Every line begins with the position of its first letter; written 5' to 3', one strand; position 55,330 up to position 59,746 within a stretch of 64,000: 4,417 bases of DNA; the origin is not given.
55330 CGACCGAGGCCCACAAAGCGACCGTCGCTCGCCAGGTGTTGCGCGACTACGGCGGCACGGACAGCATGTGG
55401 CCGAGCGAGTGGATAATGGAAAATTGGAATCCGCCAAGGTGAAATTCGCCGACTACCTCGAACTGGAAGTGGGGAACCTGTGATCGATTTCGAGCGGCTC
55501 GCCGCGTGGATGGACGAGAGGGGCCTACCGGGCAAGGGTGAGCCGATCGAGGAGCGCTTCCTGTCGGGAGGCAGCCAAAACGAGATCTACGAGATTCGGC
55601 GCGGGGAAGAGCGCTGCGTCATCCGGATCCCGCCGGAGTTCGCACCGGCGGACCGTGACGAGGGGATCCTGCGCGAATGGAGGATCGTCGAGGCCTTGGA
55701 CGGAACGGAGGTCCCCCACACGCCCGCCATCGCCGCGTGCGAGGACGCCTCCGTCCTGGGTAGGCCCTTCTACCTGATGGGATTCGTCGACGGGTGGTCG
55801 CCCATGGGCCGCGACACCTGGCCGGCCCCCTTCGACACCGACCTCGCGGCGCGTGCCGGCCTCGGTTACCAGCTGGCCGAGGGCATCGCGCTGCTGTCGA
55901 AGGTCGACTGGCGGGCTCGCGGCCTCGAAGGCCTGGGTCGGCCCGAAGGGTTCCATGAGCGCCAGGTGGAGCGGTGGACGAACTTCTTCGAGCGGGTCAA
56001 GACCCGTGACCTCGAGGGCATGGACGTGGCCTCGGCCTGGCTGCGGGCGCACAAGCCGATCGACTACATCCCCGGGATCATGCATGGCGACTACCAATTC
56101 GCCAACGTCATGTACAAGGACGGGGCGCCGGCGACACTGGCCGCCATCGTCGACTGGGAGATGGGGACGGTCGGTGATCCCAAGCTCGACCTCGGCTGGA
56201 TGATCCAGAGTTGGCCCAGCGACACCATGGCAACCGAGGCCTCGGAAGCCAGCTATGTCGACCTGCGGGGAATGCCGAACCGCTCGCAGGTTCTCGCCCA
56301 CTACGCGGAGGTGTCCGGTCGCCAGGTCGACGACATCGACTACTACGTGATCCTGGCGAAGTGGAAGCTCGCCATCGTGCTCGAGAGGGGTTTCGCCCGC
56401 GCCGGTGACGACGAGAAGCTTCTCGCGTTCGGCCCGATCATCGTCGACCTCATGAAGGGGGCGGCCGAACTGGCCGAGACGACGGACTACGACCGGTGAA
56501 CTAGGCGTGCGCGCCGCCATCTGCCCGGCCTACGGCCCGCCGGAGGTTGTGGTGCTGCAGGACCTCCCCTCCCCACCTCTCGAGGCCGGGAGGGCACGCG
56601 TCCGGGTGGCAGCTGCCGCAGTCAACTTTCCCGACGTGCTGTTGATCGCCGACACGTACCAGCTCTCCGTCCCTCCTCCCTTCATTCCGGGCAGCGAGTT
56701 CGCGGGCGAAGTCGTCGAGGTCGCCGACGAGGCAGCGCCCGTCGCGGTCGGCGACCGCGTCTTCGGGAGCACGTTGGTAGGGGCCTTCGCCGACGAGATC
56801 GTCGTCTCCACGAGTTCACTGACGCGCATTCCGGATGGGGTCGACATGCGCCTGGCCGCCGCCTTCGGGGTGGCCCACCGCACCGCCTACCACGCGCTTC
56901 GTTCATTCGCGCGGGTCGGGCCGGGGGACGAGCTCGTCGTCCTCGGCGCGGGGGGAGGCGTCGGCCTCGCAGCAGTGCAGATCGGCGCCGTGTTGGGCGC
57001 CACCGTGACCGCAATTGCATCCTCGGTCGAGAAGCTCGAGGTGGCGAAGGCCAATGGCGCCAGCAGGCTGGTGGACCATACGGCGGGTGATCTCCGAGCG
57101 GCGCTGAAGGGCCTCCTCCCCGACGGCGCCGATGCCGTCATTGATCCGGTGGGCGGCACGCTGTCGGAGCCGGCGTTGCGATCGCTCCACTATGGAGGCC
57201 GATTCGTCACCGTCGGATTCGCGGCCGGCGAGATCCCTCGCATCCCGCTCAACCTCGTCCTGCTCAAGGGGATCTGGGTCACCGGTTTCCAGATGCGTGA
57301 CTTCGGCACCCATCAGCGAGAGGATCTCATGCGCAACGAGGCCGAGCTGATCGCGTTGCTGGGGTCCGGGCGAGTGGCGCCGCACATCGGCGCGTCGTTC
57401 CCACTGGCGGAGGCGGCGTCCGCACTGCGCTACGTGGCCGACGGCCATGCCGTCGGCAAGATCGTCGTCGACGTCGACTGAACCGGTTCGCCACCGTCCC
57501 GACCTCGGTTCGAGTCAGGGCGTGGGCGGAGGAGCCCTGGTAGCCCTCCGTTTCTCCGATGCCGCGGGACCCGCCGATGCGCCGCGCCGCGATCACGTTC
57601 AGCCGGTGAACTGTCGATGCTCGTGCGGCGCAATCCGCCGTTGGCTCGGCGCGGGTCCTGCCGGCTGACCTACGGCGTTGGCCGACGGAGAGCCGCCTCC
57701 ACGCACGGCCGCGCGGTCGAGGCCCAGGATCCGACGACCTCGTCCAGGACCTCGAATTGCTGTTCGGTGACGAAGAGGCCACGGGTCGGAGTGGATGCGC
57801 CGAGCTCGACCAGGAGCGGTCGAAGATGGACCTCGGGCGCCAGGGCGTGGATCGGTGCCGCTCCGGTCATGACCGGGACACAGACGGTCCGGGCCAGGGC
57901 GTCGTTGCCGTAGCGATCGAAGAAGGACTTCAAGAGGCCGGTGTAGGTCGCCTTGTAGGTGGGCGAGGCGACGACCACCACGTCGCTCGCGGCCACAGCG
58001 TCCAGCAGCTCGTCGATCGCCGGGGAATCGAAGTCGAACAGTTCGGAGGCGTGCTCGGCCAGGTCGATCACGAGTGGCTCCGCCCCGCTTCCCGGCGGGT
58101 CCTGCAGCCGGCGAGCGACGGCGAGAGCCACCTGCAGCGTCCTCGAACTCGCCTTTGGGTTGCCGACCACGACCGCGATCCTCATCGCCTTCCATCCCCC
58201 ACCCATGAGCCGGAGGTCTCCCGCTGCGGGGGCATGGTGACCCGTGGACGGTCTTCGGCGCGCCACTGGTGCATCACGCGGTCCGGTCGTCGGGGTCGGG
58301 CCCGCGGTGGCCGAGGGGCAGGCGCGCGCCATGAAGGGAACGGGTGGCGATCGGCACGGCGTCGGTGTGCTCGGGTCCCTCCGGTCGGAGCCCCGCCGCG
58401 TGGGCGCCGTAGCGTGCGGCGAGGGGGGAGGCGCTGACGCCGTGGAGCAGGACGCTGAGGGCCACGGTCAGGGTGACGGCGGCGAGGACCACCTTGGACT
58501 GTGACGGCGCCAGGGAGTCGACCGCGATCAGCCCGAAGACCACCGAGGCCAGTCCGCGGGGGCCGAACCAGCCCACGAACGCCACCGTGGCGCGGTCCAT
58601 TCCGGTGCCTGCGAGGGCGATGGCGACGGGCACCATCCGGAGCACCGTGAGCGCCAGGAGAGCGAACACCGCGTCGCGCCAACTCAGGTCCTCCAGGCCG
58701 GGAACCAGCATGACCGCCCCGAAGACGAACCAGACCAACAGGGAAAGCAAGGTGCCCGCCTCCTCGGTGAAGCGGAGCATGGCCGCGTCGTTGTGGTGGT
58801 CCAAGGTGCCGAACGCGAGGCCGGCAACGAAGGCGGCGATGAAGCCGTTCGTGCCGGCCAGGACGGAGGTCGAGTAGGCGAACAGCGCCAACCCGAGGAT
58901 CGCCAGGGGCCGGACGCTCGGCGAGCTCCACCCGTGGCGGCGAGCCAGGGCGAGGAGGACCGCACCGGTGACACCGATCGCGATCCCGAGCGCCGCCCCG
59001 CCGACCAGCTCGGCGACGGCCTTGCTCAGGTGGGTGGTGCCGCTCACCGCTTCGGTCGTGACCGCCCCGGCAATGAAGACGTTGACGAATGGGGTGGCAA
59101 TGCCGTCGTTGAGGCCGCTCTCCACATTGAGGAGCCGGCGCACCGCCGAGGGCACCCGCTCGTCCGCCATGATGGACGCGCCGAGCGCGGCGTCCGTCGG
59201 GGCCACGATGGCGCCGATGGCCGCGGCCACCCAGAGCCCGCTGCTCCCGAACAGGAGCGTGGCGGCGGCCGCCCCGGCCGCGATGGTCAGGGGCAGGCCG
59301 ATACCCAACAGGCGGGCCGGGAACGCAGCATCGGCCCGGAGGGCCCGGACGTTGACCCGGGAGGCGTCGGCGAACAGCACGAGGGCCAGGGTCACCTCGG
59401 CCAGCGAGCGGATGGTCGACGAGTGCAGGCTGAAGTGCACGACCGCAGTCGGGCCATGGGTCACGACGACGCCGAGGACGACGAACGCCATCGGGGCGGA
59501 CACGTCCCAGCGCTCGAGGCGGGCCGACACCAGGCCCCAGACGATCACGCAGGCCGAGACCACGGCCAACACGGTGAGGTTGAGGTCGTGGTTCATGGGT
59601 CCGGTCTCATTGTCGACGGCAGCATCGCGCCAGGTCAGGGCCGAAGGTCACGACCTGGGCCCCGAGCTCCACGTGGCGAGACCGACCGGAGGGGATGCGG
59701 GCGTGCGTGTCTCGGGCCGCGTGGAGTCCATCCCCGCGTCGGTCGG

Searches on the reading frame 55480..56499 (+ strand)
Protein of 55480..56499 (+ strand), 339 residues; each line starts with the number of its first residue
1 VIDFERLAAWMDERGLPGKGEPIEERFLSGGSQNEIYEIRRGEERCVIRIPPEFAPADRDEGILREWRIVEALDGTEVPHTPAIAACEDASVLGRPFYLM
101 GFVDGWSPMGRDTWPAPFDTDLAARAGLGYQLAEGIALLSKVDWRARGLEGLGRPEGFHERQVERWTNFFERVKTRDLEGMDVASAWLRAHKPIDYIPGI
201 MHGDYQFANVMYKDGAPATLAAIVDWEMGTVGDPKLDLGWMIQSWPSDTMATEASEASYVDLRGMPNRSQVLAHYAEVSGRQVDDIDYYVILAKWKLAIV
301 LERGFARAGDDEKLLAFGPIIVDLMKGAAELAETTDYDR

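Call 26: search_protein_families(library=pfam, proteins=[window:55480-56499:+], max_evalue=0.01)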
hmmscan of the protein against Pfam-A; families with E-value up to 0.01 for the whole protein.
window:55480-56499:+ (339 aa): 3 families
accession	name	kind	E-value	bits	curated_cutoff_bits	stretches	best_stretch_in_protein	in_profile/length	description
PF01636.29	APH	-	1.1e-28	101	23.2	1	26-251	3-219/239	Phosphotransferase enzyme family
PF07914.17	DUF1679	-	0.0014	18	24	1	186-243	256-315/414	Uncharacterized oxidoreductase dhs-27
PF02958.26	EcKL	-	0.0023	17.7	22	1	200-248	217-267/294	Ecdysteroid kinase-like family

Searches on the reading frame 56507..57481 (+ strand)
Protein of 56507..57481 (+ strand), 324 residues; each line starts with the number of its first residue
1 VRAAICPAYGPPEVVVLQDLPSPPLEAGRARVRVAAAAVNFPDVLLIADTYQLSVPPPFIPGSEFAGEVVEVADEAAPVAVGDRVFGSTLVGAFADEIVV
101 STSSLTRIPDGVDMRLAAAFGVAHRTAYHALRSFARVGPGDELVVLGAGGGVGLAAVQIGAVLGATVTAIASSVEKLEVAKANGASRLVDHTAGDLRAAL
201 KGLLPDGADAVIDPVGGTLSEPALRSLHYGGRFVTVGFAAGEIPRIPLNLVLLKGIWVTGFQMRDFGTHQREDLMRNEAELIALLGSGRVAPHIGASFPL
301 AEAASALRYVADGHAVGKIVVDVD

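Call 26: search_protein_families(library=pfam, proteins=[window:56507-57481:+], max_evalue=0.01)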
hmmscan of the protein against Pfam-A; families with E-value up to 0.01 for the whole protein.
window:56507-57481:+ (324 aa): 3 families
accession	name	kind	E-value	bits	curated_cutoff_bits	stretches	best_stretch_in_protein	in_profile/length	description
PF00107.32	ADH_zinc_N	-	2.1e-25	89.6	31.8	1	151-271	1-120/129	Zinc-binding dehydrogenase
PF13602.12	ADH_zinc_N_2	-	1.2e-21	78.4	27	1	184-321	2-134/134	Zinc-binding dehydrogenase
PF08240.17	ADH_N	-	2.6e-13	50.5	23.5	1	27-110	2-104/104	Alcohol dehydrogenase GroES-like domain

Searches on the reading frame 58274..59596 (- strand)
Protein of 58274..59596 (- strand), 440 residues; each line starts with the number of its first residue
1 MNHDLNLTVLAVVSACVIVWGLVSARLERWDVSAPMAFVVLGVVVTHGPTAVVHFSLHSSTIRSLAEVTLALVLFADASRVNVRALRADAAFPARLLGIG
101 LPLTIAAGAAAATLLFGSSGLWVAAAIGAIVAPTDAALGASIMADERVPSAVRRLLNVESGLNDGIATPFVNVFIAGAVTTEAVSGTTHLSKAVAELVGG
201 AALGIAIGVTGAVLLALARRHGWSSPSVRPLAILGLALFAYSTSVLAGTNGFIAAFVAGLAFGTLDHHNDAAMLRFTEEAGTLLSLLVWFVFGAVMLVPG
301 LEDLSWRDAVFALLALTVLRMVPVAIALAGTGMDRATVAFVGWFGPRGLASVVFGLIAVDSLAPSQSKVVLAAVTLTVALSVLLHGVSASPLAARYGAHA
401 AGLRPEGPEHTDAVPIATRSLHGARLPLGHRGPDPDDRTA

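Call 26: search_protein_families(library=pfam, proteins=[window:58274-59596:-], max_evalue=0.01)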
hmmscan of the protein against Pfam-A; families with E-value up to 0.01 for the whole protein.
window:58274-59596:- (440 aa): 1 family
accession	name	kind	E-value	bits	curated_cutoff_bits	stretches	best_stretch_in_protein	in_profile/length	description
PF00999.27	Na_H_Exchanger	-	2.8e-36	125.6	26.2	1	15-393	4-373/375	Sodium/hydrogen exchanger, transmembrane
